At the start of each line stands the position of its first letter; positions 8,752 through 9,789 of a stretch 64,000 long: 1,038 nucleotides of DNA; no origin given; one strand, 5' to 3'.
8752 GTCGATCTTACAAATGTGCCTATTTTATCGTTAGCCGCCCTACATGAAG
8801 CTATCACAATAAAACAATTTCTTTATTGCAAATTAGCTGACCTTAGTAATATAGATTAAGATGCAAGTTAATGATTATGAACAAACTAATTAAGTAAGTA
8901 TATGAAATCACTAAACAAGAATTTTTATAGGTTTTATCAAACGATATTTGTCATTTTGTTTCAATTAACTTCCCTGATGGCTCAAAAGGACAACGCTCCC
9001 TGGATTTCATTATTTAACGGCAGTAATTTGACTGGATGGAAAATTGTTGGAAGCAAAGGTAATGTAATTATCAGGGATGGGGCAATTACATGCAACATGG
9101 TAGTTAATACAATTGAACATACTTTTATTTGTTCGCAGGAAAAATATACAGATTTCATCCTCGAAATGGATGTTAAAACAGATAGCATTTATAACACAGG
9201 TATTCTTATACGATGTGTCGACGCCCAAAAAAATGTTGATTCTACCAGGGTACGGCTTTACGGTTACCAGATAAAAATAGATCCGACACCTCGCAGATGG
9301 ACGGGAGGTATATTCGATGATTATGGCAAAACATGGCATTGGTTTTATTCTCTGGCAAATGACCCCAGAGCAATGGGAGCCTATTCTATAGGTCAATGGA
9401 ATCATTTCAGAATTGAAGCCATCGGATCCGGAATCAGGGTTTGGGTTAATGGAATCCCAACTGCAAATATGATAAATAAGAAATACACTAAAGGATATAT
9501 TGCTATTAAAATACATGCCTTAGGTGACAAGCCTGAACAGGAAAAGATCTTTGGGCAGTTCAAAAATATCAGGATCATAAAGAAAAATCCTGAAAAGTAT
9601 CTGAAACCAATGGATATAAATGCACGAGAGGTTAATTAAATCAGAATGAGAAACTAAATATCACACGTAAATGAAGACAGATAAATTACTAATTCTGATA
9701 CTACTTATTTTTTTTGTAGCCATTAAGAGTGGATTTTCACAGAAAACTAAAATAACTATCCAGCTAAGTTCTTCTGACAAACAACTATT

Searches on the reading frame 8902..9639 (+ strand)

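Call 84: search_protein_families(library=pfam, proteins=[window:8902-9639:+], max_evalue=0.00001)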
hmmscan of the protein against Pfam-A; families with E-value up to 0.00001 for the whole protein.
window:8902-9639:+ (245 aa): 1 family
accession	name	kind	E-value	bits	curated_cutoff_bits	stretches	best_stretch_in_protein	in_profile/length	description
PF06439.18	3keto-disac_hyd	-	4.3e-32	112.1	26.8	1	34-225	2-186/187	3-keto-disaccharide hydrolase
